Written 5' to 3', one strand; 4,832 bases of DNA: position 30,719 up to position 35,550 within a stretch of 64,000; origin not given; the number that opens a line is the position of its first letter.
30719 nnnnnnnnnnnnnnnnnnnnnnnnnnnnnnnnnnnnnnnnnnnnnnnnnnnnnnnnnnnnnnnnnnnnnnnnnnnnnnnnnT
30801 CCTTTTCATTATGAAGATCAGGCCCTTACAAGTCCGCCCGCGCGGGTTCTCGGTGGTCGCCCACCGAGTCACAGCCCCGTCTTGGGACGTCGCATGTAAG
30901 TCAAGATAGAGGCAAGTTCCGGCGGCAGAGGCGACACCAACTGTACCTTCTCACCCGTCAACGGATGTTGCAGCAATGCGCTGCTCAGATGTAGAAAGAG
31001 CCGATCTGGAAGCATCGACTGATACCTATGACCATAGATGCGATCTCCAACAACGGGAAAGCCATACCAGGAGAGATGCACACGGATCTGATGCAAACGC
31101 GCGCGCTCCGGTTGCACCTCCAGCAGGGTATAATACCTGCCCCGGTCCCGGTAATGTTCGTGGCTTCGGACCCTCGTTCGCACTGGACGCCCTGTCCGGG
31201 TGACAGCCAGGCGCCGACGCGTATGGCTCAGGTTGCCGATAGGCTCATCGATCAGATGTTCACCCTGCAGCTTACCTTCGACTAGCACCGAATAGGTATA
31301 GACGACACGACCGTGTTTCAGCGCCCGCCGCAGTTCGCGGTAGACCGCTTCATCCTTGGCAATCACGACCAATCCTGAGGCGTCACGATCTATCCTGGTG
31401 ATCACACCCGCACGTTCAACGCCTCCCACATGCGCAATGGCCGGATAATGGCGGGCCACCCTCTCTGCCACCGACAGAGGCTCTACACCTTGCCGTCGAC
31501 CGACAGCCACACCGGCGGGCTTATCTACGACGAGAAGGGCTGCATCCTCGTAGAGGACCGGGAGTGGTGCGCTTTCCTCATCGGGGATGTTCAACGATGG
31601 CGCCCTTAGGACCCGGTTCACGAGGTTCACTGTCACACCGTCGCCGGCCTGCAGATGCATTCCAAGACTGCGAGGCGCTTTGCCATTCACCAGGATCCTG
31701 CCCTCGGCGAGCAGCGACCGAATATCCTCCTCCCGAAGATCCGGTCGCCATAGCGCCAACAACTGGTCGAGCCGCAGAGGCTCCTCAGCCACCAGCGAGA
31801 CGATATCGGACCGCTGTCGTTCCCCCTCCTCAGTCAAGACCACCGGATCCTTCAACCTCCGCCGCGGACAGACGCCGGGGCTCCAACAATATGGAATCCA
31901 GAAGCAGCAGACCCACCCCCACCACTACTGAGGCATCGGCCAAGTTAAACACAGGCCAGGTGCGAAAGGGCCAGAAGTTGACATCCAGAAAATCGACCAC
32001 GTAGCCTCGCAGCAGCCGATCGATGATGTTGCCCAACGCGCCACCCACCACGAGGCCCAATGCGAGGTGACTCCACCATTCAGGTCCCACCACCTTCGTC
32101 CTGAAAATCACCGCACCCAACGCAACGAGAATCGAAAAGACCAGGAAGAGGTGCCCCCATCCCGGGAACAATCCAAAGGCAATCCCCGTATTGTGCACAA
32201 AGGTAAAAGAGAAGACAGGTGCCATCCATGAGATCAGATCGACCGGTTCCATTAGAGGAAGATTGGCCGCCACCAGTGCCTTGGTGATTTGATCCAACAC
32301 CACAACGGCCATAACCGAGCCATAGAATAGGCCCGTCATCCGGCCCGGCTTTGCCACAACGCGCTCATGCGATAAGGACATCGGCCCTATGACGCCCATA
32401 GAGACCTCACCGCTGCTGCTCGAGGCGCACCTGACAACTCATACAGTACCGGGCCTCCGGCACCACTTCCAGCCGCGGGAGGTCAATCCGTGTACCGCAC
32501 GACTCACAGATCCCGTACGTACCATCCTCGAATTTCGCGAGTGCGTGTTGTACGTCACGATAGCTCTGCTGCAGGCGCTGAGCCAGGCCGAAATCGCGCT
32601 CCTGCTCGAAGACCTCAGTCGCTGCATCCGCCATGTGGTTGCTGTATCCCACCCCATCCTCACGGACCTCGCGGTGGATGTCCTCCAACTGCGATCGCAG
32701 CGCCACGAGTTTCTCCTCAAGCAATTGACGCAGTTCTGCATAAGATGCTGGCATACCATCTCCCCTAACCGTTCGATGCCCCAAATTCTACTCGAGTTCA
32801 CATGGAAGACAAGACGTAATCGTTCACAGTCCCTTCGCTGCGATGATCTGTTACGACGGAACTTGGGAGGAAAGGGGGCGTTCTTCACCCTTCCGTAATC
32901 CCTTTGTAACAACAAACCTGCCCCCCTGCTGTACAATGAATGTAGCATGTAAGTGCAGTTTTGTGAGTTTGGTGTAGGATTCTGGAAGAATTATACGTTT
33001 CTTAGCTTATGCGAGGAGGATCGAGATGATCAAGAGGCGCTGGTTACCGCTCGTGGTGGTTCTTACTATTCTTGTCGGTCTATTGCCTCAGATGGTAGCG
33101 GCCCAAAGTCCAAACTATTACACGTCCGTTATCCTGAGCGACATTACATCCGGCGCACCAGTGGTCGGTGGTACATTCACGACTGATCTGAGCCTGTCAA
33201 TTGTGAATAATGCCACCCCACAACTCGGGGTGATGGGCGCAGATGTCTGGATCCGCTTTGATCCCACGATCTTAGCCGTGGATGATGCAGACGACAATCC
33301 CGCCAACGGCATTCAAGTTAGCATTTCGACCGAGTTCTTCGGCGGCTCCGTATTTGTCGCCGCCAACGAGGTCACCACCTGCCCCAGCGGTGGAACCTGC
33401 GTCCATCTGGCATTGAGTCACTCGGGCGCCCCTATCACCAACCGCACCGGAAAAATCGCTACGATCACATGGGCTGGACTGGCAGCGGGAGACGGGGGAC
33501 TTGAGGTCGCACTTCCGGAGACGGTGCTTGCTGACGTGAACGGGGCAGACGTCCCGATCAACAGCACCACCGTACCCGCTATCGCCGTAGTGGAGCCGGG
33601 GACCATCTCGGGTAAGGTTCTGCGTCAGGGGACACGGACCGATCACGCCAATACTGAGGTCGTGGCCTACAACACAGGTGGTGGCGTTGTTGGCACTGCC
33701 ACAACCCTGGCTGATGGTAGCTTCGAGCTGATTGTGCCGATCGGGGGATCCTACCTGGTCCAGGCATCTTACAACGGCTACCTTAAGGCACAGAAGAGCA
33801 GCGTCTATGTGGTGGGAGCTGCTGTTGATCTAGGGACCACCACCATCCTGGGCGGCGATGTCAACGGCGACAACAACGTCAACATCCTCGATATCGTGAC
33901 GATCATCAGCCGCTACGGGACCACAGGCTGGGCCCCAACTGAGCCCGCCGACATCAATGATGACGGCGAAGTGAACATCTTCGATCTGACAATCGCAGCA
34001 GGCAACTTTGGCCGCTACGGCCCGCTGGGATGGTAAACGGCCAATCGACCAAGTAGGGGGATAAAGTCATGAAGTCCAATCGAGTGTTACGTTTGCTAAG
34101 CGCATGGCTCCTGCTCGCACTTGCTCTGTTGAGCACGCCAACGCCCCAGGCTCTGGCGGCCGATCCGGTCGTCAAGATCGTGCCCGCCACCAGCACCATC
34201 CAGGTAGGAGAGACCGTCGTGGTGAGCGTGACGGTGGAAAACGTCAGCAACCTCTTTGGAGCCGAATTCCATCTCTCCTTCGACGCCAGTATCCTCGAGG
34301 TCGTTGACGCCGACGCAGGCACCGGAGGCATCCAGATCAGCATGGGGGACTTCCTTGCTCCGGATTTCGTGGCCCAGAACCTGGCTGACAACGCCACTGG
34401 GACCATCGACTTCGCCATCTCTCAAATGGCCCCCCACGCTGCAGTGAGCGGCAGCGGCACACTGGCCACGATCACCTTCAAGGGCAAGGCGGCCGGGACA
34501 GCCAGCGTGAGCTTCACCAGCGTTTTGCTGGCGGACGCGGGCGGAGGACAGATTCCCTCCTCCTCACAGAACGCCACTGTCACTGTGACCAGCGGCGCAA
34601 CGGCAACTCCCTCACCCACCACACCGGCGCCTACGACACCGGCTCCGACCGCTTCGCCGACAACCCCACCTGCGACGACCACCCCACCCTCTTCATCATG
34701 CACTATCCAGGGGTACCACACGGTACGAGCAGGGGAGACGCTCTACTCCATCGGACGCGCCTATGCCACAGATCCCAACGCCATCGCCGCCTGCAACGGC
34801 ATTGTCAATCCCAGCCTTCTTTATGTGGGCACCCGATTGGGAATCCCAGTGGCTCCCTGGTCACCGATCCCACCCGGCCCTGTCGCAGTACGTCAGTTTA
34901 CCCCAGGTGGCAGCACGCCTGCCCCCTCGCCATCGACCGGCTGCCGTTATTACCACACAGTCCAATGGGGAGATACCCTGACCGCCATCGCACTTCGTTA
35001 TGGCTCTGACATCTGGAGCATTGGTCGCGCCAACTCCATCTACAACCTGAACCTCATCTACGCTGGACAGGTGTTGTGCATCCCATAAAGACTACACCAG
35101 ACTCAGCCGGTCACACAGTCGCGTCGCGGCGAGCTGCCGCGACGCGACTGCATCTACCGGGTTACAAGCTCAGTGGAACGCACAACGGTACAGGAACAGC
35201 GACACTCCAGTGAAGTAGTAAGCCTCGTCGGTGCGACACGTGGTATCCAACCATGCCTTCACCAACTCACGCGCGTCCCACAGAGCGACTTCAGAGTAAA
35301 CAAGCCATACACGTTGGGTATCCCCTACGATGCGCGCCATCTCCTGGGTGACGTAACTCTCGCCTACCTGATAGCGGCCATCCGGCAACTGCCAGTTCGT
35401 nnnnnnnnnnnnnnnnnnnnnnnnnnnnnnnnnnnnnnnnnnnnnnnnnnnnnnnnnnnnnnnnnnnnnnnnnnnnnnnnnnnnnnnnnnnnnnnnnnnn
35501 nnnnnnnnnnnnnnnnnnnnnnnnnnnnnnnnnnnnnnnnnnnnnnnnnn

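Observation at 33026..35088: Two-gene cohesin/dockerin module with a LysM wall anchor and no enzyme component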

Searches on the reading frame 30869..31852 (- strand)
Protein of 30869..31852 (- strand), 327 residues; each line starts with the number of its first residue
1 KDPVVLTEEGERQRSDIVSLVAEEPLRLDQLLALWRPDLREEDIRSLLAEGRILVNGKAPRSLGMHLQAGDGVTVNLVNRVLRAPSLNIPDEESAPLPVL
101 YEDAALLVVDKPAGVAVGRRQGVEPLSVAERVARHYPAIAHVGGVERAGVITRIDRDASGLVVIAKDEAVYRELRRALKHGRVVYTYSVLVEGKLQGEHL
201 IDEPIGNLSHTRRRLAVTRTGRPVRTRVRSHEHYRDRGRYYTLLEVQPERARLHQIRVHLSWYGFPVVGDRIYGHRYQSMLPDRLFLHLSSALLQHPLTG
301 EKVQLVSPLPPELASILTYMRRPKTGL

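Call 37: search_protein_families(library=pfam, proteins=[window:30869-31852:-], max_evalue=0.001)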
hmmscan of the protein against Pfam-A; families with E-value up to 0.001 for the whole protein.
window:30869-31852:- (327 aa): 2 families
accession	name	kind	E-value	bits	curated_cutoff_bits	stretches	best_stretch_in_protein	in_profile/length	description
PF00849.27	PseudoU_synth_2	-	1.4e-20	74.5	26.8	1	106-261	2-151/152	RNA pseudouridylate synthase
PF01479.30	S4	-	0.00059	19.9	22.8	0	27-71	2-46/48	S4 domain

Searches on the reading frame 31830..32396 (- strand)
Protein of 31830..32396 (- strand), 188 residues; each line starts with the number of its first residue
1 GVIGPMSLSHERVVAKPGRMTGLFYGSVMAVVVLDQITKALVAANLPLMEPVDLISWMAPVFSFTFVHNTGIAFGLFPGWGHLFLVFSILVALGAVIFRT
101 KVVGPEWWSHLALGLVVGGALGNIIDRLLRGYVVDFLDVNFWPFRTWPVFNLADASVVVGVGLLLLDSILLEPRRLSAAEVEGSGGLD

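Call 37: search_protein_families(library=pfam, proteins=[window:31830-32396:-], max_evalue=0.001)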
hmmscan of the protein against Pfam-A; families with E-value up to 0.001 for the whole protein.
window:31830-32396:- (188 aa): 1 family
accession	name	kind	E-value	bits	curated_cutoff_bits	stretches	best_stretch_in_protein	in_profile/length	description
PF01252.23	Peptidase_A8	-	1.4e-38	132.7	25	1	28-169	2-141/142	Signal peptidase (SPase) II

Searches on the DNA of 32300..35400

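Call 57: search_rna_families(source=window, start=32300, end=35400, threshold=evalue, max_evalue=1)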
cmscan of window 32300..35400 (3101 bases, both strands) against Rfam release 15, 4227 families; matches with E-value up to 1: 0.
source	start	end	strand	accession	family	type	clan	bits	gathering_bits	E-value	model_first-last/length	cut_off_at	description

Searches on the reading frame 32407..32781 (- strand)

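Call 37: search_protein_families(library=pfam, proteins=[window:32407-32781:-], max_evalue=0.001)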
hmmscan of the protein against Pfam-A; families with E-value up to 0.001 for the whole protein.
window:32407-32781:- (124 aa): 1 family
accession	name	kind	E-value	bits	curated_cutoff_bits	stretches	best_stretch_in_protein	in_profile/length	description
PF01258.23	zf-dskA_traR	-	2.2e-13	50.4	24.9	1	87-122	1-36/36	Prokaryotic dksA/traR C4-type zinc finger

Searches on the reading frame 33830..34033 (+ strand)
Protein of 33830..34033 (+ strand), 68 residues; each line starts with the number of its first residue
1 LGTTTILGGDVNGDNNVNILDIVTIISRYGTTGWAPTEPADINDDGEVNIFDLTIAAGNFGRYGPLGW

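Call 68: find_homologous_proteins(query=window:33830-34033:+, max_evalue=0.001)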
Query seq(68 aa) (68 aa): 4 proteins with E <= 0.001 among 4 candidates.
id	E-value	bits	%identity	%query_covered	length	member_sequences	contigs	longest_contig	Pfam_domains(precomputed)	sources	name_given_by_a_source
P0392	6.1e-30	120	79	100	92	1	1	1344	PF00404.25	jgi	jgi:hypothetical protein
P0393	7.0e-28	113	76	100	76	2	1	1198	PF00404.25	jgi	jgi:hypothetical protein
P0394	1.8e-26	109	81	100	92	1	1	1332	PF00404.25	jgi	jgi:hypothetical protein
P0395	3.7e-26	108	78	100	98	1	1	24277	PF00404.25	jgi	-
